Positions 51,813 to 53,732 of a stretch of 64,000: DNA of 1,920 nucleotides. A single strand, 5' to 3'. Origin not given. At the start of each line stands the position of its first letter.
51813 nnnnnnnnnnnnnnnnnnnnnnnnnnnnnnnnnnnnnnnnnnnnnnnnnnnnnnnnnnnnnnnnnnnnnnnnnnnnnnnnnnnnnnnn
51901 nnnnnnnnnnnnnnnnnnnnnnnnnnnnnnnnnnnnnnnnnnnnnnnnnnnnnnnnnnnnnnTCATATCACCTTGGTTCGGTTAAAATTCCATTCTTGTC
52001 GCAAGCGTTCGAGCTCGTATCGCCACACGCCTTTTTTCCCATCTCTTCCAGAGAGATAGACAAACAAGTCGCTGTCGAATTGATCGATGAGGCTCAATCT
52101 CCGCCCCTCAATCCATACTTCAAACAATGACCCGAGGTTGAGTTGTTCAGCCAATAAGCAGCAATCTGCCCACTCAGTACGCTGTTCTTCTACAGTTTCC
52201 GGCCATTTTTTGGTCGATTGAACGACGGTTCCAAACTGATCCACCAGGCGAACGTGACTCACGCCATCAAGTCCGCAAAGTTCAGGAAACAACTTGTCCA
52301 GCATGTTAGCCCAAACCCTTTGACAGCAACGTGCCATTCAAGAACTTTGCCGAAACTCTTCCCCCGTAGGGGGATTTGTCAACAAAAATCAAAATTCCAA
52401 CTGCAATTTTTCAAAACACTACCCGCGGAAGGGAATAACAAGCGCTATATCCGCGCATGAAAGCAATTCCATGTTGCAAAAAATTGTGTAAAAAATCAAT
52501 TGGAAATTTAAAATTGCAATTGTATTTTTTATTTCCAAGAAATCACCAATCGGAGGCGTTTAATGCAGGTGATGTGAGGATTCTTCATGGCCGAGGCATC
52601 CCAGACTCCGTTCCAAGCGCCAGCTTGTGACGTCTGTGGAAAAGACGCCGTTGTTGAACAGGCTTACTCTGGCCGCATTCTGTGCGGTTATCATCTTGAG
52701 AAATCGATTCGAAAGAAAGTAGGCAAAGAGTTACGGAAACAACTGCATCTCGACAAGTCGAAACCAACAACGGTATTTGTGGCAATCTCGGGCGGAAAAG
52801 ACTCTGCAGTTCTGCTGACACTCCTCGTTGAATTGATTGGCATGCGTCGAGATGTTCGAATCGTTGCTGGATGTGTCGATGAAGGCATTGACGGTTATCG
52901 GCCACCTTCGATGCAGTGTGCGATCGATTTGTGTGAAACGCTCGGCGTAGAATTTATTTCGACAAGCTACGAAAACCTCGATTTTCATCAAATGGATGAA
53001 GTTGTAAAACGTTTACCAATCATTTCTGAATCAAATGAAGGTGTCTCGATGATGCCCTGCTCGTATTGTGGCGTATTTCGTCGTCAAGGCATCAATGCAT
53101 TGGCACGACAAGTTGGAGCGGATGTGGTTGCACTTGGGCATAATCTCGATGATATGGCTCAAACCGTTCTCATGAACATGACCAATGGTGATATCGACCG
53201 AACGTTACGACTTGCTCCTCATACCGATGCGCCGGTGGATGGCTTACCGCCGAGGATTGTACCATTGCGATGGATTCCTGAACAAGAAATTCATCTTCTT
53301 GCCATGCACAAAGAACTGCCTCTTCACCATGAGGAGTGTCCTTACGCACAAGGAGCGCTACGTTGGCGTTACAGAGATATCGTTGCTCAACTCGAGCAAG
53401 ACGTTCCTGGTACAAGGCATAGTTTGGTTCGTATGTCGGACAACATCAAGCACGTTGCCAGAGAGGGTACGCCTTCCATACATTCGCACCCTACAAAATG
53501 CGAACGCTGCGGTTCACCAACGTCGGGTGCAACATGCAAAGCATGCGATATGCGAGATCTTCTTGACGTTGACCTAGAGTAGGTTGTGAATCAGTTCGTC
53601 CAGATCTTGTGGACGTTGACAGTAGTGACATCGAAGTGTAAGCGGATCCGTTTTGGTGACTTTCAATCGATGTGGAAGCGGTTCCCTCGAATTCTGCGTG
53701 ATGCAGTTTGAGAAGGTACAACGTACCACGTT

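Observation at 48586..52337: Candidate novel system: Roadblock/LC7 protein + 1,044-aa Roadblock-coiled-coil giant + tiny two-TM protein, without any GTPase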

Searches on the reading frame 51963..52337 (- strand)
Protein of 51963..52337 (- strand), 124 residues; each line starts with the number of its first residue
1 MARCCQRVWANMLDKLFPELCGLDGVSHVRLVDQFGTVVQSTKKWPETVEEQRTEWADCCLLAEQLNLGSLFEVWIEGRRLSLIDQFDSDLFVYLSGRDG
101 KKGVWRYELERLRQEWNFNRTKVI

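Call 3: search_protein_families(library=pfam, proteins=[window:51963-52337:-], max_evalue=1)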
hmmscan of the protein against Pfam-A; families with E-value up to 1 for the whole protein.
window:51963-52337:- (124 aa): 0 families

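Call 6: find_homologous_proteins(query=window:51963-52337:-)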
Query window:51963-52337:- (124 aa): 17 proteins with E <= 0.001 among 18 candidates.
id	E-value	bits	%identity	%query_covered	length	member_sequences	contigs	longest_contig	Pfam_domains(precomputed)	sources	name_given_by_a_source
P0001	1.3e-70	254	99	91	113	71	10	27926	-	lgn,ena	-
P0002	8.8e-64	231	79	100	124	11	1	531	-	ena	-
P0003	1.8e-55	205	69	100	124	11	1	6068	-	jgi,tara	tara:strand:+ start:227 stop:601 length:375 start_codon:yes stop_codon:yes gene_type:complete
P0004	1.5e-53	198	73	91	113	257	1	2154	-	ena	-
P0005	2.2e-53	198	65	100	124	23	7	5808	-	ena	-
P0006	4.0e-53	197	74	91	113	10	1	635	-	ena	-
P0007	1.6e-52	195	65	100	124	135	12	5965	-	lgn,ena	-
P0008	1.9e-52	195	75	91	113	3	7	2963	-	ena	-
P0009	4.5e-52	194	73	91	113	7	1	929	-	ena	-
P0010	1.7e-51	192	68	100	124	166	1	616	-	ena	-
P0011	2.4e-48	181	65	91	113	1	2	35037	-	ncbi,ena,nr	ncbi:MAG: hypothetical protein CMA67_02805 [Euryarchaeota archaeon]|nr:hypothetical protein [Euryarc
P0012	2.8e-48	181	68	91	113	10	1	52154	-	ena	-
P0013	8.7e-47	176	70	91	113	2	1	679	-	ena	-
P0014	2.2e-45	172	65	91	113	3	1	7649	-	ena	-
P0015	4.7e-45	171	65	91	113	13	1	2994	-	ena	-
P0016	1.0e-42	163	64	91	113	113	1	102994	-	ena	-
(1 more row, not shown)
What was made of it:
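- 51963..52337 (-): Small Roadblock/LC7 protein gene. The ORF is 124 aa from the ATG at 52337. The likely true start is M12 (ATG 52304-52302), giving 113 aa. The family has 17 clusters at >=60% identity, most called as 113 aa (call 6).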

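Call 12: predict_structure(alignment_id=A1)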
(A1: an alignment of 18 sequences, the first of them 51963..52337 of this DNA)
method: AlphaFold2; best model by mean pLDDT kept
length: 124 residues; sequences in the alignment: 18
mean_pLDDT: 55.9   pTM: 0.46
mean pLDDT of the five models: 55.9, 49.7, 49.7, 42.0, 40.8
residues with pLDDT >= 90: 0; 70-90: 16; 50-70: 71; < 50: 37
segments of 3 or more residues with pLDDT < 50: 1-9, 86-107, 122-124
pLDDT, mean of each block of 10 residues (from residue 1): 41 57 62 65 74 70 61 53 48 42 48 55 44
secondary structure, 60 per line:
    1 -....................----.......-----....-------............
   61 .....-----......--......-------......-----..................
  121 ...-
elements in order: H2-21 E26-32 E38-41 H49-65 E71-76 E79-84 E92-97 H103-123
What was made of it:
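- On Roadblock/LC7 superfamily: small 113/124-aa protein: The AF2 model is low-confidence (pLDDT 56) but has the right element order (call 12).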

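Call 13: search_solved_structures(query=A1, max_evalue=10, show_alignments=2)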
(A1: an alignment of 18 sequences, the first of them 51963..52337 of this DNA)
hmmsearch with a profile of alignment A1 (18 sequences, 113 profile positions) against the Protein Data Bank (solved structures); distinct sequences matched with E-value up to 10: 0.
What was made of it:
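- Tried and rejected: No hits (call 13).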

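Call 15: fold_search(model_id=the predicted structure, library=pdb)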
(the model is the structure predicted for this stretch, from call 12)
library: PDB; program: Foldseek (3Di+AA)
matches with E <= 10: 472; with E <= 0.001: 0
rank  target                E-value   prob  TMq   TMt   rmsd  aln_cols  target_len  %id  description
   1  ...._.                1.3e-02  0.84  0.30  0.31   9.6       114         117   20  Roadblock from Thorarchaeota SMTZ1-45 (released 2022-07-13)
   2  5x6u_B                2.0e-02  0.60  0.29  0.29  10.2       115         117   13  Crystal structure of human heteropentameric complex (released 2017-12-06)
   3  5y39_G                2.7e-02  0.54  0.27  0.29  10.5       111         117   13  Crystal structure of Ragulator complex (p18 76-145) (released 2017-12-06)
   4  7yh1_A                3.9e-02  0.54  0.28  0.29  10.3       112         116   17  Roadblock from Candidatus Prometheoarchaeum syntrophicum strain MK-D1 (released 2023-07-19)
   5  5x6v_B                4.1e-02  0.44  0.27  0.26  11.0       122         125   11  Crystal structure of human heteroheptameric complex (released 2017-12-06)
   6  5y3a_G                4.7e-02  0.51  0.27  0.29  10.3       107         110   15  Crystal structure of Ragulator complex (p18 49-161) (released 2017-12-27)
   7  3l7h_B                5.3e-02  0.35  0.23  0.28  11.0        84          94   15  Insights into dynein assembly from a dynein intermediate chain light chain Roadblock structure (released 2010-05-12)
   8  9y6s_5w               5.3e-02  0.35  0.23  0.25  11.4       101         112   13  96-nm repeat of the Leishmania tarentolae doublet microtubule (released 2025-12-17)
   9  8glv_AK               5.6e-02  0.35  0.26  0.28  11.4       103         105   11  96-nm repeat unit of doublet microtubules from Chlamydomonas reinhardtii flagella (released 2023-05-31)
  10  1veu_B                6.0e-02  0.44  0.26  0.26  10.9       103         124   16  Crystal structure of the p14/MP1 complex at 2.15 A resolution (released 2004-08-03)
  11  8j07_k5               6.8e-02  0.30  0.23  0.28  11.4        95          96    9  96nm repeat of human respiratory doublet microtubule and associated axonemal complexes (released 2023-07-26)
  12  2zl1_B                7.2e-02  0.38  0.27  0.27  10.6       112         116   15  MP1-p14 Scaffolding complex (released 2008-06-24)
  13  8yl2_A                7.2e-02  0.35  0.26  0.15  10.0       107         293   12  Crystal Structure of Homo Tetrameric RagA-like small GTPase from Asgard Lokiarchaeota (LokiRagO) in complex with GTP (released 2025-09-10)
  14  9y6s_6A               8.1e-02  0.28  0.23  0.27  11.2        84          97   15  96-nm repeat of the Leishmania tarentolae doublet microtubule (released 2025-12-17)
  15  6ehp_B                8.6e-02  0.44  0.30  0.31   9.1       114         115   11  The crystal structure of the human LAMTOR complex (released 2017-10-04)
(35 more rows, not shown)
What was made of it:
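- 51963..52337 (-): The AF2 model is low-confidence (pLDDT 56) but has the order a-bb-a-bbb-a, and nearly all of the Foldseek hits listed (47 of 50, including the 17 best) are Roadblock/LAMTOR structures at E about 1e-2 (calls 12, 15).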

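Call 18: find_encoding_contigs(protein=P0016, flank=10000, max_places=3)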
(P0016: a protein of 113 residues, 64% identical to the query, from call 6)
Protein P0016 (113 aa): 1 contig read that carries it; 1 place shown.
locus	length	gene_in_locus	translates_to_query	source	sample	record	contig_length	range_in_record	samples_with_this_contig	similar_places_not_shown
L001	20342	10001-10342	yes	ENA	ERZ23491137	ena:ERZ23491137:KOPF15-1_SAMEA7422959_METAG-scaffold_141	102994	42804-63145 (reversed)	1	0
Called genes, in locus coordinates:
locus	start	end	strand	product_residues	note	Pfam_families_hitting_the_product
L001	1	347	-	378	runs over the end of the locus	PF01513:NAD_kinase, PF00781:DAGK_cat (weak), PF20143:NAD_kinase_C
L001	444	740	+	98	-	-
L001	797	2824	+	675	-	PF07973:tRNA_SAD, PF00587:tRNA-synt_2b, PF03129:HGTP_anticodon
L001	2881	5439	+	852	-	-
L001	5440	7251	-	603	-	-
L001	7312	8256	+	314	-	PF02729:OTCace_N, PF00185:OTCace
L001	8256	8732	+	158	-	PF01948:PyrI, PF02748:PyrI_C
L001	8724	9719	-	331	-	PF22082:TtuA_LIM_N, PF01171:ATP_bind_3, PF03054:tRNA_Me_trans (weak)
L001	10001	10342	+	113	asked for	-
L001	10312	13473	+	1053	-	-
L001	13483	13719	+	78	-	-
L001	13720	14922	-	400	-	-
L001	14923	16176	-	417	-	PF01882:DUF58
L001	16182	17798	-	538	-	PF14258:DUF4350 (faint)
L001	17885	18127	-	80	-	PF05239:PRC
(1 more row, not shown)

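Call 19: find_encoding_contigs(protein=P0011, flank=10000, max_places=3)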
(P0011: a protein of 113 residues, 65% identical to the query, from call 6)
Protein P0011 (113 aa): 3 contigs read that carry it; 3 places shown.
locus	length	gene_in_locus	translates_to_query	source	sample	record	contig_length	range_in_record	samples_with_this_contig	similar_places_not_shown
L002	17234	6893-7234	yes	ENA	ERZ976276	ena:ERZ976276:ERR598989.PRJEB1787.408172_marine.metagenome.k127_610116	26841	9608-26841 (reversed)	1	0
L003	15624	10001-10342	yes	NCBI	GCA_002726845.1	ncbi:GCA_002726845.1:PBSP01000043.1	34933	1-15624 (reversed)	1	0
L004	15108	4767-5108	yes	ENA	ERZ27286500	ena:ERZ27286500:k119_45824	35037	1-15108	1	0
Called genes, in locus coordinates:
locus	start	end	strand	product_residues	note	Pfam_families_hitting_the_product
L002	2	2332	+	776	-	?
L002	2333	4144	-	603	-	-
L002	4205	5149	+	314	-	PF02729:OTCace_N, PF00185:OTCace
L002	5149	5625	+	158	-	PF01948:PyrI, PF02748:PyrI_C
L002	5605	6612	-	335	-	PF22082:TtuA_LIM_N, PF01171:ATP_bind_3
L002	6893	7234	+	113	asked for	-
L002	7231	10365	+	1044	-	-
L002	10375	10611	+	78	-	-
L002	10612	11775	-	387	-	-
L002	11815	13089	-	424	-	PF01882:DUF58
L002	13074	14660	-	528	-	PF14258:DUF4350 (weak)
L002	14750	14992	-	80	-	PF05239:PRC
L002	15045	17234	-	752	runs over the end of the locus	PF02359:CDC48_N, PF02933:CDC48_2, PF05496:RuvB_N, PF13191:AAA_16 (weak), PF00004:AAA, PF17862:AAA_lid_3, PF00004:AAA, PF17862:AAA_lid_3, +23 more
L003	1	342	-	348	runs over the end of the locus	PF14378:PAP2_3, PF01569:PAP2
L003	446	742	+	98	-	-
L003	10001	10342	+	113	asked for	-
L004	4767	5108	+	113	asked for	-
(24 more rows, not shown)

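Call 23: search_protein_families(library=pfam, alignment_id=A1, max_evalue=10)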
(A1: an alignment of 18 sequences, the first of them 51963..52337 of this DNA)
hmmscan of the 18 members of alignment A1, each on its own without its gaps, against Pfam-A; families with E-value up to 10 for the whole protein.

A. member 1, window:51963-52337:- (124 aa): 0 families

B. families by the number of members that match (of 18 scanned): 6 families
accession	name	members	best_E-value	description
PF16512.11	RhoGAP-FF1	8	0.0086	p190-A and -B Rho GAPs FF domain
PF05415.18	Peptidase_C36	2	0.1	Beet necrotic yellow vein furovirus-type papain-like endopeptidase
PF18416.6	GbpA_2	1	0.031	N-acetylglucosamine binding protein domain 2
PF07015.17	VirC1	1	0.058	VirC1 protein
PF03259.23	Robl_LC7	1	0.22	Roadblock/LC7 domain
PF18494.6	Pullulanase_Ins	1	0.23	Pullulanase Ins domain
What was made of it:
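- On Roadblock/LC7 superfamily: small 113/124-aa protein: The window protein alone has no hit (calls 3, 23).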

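Call 51: search_solved_structures(query=A5, max_evalue=10, show_alignments=2)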
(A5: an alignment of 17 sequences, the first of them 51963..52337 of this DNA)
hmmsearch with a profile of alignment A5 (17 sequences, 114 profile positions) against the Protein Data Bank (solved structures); distinct sequences matched with E-value up to 10: 6.
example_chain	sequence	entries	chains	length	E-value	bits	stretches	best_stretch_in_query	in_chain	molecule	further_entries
3qh6_A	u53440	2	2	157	0.039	17.1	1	47-92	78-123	CT296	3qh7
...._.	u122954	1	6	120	0.098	15.8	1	2-73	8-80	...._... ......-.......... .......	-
7yh1_D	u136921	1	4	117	0.71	13.1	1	3-84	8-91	Roadblock/LC7 domain protein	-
7ar7_G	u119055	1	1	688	1.2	12.3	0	59-100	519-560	NADH dehydrogenase [ubiquinone] iron-sulfur protein 1, mitochondrial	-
7a23_C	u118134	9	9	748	1.6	11.9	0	59-100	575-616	75kDa | NADH dehydrogenase [ubiquinone] iron-sulfur protein 1, mitochondrial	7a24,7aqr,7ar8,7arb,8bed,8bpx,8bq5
6h5b_B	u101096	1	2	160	1.7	11.8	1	6-84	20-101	MglB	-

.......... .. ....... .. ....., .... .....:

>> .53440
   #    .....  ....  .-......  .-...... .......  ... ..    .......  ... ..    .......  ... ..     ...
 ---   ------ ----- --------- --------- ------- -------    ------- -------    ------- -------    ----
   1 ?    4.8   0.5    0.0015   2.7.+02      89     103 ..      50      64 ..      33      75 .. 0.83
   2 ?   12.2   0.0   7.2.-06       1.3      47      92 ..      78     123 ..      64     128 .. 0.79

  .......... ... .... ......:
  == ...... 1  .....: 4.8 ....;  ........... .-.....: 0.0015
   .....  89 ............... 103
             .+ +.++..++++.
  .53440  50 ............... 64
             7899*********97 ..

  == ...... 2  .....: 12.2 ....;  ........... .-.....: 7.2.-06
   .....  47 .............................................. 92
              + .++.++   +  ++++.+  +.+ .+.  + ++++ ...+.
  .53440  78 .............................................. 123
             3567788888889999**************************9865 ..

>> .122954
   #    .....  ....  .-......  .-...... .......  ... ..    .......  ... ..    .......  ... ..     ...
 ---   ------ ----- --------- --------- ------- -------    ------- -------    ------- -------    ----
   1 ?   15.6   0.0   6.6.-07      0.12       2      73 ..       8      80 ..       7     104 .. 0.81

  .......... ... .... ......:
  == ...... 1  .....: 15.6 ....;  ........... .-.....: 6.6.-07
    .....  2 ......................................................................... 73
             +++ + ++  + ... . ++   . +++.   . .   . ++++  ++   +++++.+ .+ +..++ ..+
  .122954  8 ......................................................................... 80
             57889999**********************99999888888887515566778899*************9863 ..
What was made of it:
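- On Roadblock/LC7 superfamily: small 113/124-aa protein: The profile versus PDB is only weak, with Thorarchaeota Roadblock at E 0.098 (call 51).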

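Call 52: search_protein_families(library=pfam, alignment_id=A5, max_evalue=10)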
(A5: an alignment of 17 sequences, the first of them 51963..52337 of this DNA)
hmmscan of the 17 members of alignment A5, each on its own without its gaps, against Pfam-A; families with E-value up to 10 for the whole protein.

A. member 1, window:51963-52337:- (124 aa): 0 families

B. families by the number of members that match (of 17 scanned): 8 families
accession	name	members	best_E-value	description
PF03259.23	Robl_LC7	11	2.2e-07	Roadblock/LC7 domain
PF17152.10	CHASE8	5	0.0012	Periplasmic sensor domain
PF16512.11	RhoGAP-FF1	2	0.093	p190-A and -B Rho GAPs FF domain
PF24430.1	DUF7553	1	0.052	Family of unknown function (DUF7553)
PF03959.19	FSH1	1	0.057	Serine hydrolase (FSH1)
PF14593.12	PH_3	1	0.12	PH domain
PF25383.1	PH_alsin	1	0.17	Alsin PH-like domain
PF18494.6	Pullulanase_Ins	1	0.26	Pullulanase Ins domain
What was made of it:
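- On Roadblock/LC7 superfamily: small 113/124-aa protein: 11 of 17 diverse syntenic orthologues hit Robl_LC7, best E 2.2e-7 (call 52).
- Checked: Its Roadblock identity rests on its orthologues (call 52).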

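Call 66: search_protein_families(library=ncbifam, proteins=[window:51963-52337:-], max_evalue=0.1)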
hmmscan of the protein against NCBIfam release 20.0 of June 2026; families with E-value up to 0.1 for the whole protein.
window:51963-52337:- (124 aa): 0 families

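Call 67: search_protein_families(library=padloc, proteins=[window:51963-52337:-], max_evalue=0.1)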
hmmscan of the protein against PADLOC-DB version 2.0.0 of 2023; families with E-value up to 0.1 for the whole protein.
window:51963-52337:- (124 aa): 0 families

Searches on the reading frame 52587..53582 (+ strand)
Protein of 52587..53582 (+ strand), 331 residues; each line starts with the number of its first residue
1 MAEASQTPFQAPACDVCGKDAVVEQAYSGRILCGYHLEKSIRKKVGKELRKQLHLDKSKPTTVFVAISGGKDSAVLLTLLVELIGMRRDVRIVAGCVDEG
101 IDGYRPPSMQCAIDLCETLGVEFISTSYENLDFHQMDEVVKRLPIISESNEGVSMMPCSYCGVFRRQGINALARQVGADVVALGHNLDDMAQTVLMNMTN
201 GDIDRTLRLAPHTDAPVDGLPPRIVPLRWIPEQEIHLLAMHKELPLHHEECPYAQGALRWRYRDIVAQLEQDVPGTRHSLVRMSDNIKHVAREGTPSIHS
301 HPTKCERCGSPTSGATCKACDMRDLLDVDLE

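Call 3: search_protein_families(library=pfam, proteins=[window:52587-53582:+], max_evalue=1)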
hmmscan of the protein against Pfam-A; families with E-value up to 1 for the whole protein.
window:52587-53582:+ (331 aa): 9 families
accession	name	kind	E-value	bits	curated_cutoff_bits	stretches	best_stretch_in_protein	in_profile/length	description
PF01171.26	ATP_bind_3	-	3.6e-09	37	27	1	63-207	2-126/182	PP-loop family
PF22082.2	TtuA_LIM_N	-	5.4e-07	30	27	1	14-34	2-22/26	2-thiouridine synthetase TtuA, N-terminal LIM domain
PF03054.22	tRNA_Me_trans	-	3.9e-06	27.1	20.6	1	62-244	2-186/202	tRNA methyl transferase HUP domain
PF16503.10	zn-ribbon_14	-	3.2e-05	23.7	34.9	1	304-322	2-20/32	Zinc-ribbon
PF02540.23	NAD_synthase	-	0.017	14.7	21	1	55-129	13-82/242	NAD synthase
PF01507.26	PAPS_reduct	-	0.26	11.7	22.5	1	63-83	2-22/175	Phosphoadenosine phosphosulfate reductase domain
PF18912.6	DZR_2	-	0.62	10.4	27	0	7-30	31-54/56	Double zinc ribbon domain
PF12773.13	DZR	-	0.82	10.3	27.3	1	298-321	8-31/45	Double zinc ribbon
PF00130.28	C1_1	-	0.99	9.7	26.5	0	300-322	9-36/53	Phorbol esters/diacylglycerol binding domain (C1 domain)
